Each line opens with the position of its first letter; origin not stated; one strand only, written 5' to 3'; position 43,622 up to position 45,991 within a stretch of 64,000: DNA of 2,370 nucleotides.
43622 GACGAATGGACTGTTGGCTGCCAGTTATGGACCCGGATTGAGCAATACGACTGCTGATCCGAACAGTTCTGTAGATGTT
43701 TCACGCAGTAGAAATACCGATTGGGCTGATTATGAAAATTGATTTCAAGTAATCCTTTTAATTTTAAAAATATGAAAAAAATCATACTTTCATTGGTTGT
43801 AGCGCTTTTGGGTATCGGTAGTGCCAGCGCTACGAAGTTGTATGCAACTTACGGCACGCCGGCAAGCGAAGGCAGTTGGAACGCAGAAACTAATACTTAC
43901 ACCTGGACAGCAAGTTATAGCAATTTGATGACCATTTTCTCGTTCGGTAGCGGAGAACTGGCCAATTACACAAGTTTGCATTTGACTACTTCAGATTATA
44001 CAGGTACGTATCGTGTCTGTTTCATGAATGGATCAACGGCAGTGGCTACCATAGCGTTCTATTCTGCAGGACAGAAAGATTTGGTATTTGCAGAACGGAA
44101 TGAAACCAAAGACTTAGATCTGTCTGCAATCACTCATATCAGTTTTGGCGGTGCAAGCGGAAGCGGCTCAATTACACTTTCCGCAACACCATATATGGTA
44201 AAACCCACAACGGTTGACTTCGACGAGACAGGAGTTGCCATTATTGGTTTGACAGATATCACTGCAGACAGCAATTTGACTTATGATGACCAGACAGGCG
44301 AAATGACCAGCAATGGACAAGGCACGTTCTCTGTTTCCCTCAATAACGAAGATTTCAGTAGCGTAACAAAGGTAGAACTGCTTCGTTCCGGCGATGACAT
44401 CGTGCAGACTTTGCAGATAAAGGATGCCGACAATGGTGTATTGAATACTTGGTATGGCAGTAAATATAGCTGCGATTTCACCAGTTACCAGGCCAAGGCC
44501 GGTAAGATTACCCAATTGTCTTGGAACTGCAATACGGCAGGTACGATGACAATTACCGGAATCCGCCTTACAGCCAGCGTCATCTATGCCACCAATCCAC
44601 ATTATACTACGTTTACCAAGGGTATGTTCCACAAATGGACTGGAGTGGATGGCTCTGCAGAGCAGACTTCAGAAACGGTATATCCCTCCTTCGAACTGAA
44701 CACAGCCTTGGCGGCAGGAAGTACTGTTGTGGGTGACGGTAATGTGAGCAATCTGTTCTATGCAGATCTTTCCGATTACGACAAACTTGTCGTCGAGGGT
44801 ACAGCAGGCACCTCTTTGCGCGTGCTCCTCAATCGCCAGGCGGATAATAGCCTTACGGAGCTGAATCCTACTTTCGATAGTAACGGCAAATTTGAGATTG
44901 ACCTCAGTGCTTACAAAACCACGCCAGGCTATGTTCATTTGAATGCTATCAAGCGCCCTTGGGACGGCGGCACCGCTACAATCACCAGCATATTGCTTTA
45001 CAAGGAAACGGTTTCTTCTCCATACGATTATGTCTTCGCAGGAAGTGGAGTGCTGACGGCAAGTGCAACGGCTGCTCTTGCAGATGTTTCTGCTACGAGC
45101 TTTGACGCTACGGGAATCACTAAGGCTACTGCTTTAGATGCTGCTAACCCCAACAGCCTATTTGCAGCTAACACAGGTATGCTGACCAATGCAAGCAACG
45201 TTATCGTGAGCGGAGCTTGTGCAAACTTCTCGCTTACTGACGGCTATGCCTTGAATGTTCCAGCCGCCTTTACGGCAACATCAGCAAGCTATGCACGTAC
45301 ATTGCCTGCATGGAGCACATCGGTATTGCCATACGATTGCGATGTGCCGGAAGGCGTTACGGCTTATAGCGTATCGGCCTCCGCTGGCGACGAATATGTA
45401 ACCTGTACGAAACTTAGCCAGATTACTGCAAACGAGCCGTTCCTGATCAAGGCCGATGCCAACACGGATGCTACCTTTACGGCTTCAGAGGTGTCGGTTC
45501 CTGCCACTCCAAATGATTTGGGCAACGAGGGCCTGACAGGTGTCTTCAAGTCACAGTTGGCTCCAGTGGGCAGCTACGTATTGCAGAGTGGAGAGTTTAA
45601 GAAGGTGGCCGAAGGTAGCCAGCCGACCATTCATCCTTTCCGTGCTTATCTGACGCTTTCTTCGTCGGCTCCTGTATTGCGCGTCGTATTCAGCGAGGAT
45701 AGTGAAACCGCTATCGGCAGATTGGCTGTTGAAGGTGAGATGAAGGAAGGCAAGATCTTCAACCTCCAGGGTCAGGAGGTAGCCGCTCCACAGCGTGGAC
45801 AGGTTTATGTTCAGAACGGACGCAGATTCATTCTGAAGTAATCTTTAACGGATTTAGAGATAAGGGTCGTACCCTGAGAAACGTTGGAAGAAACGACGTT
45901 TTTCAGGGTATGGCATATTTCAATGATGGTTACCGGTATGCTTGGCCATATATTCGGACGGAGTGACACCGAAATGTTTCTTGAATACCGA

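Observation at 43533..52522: Hybrid two-component system without SusC/SusD, flanked by two paralogous exported-protein and 55-aa-peptide pairs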

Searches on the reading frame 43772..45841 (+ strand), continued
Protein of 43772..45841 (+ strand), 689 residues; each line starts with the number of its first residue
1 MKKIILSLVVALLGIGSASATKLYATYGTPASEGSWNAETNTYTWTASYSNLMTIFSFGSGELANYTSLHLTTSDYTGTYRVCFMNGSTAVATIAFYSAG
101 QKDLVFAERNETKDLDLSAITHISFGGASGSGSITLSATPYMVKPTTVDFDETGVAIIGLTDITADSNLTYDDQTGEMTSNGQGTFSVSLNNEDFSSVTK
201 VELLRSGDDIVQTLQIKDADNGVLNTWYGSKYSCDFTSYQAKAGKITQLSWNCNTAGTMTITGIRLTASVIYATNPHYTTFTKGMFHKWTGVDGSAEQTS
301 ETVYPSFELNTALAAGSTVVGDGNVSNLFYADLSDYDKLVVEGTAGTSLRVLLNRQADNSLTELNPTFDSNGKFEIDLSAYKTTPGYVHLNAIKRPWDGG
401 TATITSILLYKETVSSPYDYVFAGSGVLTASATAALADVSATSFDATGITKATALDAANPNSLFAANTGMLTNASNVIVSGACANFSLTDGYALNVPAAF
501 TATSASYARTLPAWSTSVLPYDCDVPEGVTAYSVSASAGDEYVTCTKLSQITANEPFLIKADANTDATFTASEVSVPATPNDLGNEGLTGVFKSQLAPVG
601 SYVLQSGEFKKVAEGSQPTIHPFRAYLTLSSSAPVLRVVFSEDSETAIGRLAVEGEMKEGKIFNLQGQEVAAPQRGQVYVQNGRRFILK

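Call 39: find_encoding_contigs(protein=P0059, flank=10000, max_places=1)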
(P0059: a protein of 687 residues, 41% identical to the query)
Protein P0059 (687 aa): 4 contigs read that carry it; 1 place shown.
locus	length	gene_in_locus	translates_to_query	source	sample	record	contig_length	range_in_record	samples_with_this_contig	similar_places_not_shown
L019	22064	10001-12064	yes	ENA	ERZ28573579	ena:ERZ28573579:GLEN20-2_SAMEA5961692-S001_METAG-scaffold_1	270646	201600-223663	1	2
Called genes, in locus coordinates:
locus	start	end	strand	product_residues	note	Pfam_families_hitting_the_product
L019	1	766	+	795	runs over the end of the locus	PF13290:CHB_HEX_C_1, PF13287:Fn3_assoc, PF08757:CotH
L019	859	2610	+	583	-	PF02230:Abhydrolase_2, PF17957:Big_7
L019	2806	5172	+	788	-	PF15979:Glyco_hydro_115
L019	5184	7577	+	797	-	PF14498:Glyco_hyd_65N_2, PF22124:Glyco_hydro_95_cat, PF21307:Glyco_hydro_95_C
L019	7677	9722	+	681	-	-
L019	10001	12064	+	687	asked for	-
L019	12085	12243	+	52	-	-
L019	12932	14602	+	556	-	PF04616:Glyco_hydro_43, PF17851:GH43_C2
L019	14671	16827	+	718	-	PF00331:Glyco_hydro_10, PF00756:Esterase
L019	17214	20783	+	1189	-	-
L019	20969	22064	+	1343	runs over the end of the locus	PF07494:Reg_prop (faint), PF16819:DUF5074 (faint), PF07495:Y_Y_Y (faint), PF00512:HisKA, PF02518:HATPase_c, PF00072:Response_reg, PF00165:HTH_AraC (faint), PF12833:HTH_18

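Call 68: search_solved_structures(query=A1, max_evalue=1, show_alignments=2)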
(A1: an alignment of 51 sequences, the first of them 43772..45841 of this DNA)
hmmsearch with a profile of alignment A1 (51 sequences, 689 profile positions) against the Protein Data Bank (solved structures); distinct sequences matched with E-value up to 1: 8.
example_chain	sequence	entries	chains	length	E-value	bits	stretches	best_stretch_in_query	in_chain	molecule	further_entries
4kca_A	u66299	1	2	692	2.7e-05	26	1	570-687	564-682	Endo-1,5-alpha-L-arabinanase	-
7jvi_A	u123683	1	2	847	0.0019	19.9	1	651-686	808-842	Beta-helix domain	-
9hd7_O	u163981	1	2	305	0.063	14.9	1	146-209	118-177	Chloroplast oxygen-evolving enhancer protein 1b (PsbO)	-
3iwk_A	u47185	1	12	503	0.29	12.7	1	123-159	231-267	Aminoaldehyde dehydrogenase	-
4v37_A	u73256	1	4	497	0.81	11.2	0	123-160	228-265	BETAINE ALDEHYDE DEHYDROGENASE, CHLOROPLASTIC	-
4a0m_A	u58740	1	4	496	0.81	11.2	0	123-160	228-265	BETAINE ALDEHYDE DEHYDROGENASE, CHLOROPLASTIC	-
4v3f_A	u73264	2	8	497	0.82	11.2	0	123-160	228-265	BETAINE ALDEHYDE DEHYDROGENASE, CHLOROPLASTIC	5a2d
4i9b_A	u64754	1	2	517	0.95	11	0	123-186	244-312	Putative betaine aldehyde dehyrogenase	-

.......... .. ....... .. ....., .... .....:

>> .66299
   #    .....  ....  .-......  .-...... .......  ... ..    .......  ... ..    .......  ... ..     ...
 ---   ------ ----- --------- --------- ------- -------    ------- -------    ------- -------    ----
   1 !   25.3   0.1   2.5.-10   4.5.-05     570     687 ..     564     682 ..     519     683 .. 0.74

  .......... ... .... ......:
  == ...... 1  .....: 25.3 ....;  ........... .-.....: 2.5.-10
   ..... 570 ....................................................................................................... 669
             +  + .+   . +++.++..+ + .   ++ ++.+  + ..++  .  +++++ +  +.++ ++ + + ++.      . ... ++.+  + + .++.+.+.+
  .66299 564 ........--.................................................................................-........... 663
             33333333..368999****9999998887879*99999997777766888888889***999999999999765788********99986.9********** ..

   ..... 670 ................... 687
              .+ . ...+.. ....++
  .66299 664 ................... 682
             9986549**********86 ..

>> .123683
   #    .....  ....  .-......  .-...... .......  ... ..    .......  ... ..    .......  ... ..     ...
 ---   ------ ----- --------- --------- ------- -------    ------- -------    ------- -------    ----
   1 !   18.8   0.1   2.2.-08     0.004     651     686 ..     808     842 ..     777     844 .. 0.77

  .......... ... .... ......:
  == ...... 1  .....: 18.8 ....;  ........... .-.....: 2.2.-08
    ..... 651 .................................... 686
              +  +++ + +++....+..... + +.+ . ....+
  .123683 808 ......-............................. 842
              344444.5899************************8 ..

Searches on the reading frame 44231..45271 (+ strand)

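Call 9: search_protein_families(library=pfam, proteins=[window:44231-45271:+], max_evalue=10)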
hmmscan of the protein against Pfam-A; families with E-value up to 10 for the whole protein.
window:44231-45271:+ (347 aa): 1 family
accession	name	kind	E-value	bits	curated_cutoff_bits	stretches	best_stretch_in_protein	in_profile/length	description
PF01060.29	TTR-52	-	0.28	12.3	24.9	1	14-45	22-53/79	Transthyretin-like family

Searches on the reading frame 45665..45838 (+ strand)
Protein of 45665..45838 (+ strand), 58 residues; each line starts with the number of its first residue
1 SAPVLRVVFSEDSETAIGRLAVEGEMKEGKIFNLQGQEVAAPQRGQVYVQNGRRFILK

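Call 65: search_solved_structures(query=A7, max_evalue=10, show_alignments=3)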
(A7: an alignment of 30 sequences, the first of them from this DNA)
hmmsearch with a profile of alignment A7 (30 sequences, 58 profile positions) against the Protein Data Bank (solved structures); distinct sequences matched with E-value up to 10: 7.
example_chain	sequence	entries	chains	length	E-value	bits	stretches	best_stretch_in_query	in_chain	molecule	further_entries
4kca_A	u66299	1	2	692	2.3e-10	43.1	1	15-56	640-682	Endo-1,5-alpha-L-arabinanase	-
7jvi_A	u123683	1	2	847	1.2e-08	37.7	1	24-55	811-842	Beta-helix domain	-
6af6_A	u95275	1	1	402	0.11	15.4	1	23-57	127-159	L-prolyl-[peptidyl-carrier protein] dehydrogenase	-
5zw0_A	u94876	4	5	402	0.11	15.4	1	23-57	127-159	L-prolyl-[peptidyl-carrier protein] dehydrogenase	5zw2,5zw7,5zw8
8bbl_A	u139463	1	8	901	0.24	14.3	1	14-50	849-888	Beta-N-acetylhexosaminidase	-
3k6i_A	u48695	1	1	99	1.1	12.2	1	23-48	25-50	T-cadherin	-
3j9m_AB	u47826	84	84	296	2.1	11.2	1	16-39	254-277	uS2m | 28S ribosomal protein S2, mitochondrial | Small ribosomal subunit protein uS2m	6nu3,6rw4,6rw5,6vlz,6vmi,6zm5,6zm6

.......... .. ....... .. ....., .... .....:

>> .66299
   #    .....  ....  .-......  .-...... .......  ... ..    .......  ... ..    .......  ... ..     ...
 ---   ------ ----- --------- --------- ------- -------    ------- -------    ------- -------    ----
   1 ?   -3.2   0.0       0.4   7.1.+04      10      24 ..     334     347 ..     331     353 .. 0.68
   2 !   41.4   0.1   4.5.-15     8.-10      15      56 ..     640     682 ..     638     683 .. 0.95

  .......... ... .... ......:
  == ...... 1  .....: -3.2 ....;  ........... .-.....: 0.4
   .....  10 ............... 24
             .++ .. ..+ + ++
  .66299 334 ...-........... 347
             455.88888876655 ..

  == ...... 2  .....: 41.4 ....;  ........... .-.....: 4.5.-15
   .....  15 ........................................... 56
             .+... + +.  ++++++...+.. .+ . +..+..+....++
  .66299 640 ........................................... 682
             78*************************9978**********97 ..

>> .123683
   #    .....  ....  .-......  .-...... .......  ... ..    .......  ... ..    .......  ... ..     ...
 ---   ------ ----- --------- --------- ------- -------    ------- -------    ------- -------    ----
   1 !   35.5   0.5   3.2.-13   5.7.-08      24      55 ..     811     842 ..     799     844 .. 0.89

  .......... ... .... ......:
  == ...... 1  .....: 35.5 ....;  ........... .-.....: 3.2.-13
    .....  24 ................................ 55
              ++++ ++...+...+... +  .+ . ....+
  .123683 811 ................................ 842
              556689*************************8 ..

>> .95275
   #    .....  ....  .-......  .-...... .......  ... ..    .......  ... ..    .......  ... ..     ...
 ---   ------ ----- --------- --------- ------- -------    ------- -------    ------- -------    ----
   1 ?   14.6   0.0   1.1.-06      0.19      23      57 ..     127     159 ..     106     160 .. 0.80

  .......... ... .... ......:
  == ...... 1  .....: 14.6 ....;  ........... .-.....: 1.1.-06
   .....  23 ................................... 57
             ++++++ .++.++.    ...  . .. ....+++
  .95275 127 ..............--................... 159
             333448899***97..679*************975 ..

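Call 66: search_protein_families(library=pfam, alignment_id=A7, max_evalue=10)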
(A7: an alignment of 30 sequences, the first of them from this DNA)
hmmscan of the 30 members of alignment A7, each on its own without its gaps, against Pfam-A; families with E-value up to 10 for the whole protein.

A. member 1, seq(58 aa): 0 families

B. families by the number of members that match (of 30 scanned): 8 families
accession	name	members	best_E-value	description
PF18962.6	Por_Secre_tail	2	0.047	Secretion system C-terminal sorting domain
PF10543.14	ORF6N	1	0.022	ORF6N domain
PF14977.11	FAM194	1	0.063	FAM194 protein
PF20041.5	DUF6443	1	0.082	Domain of unknown function (DUF6443)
PF03442.20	CBM_X2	1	0.085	Carbohydrate binding domain X2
PF13585.12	CHU_C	1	0.089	CHU_C Type IX secretion signal domain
PF02911.23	Formyl_trans_C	1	0.13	Formyl transferase, C-terminal domain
PF23896.1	DUF7244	1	0.18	Domain of unknown function (DUF7244)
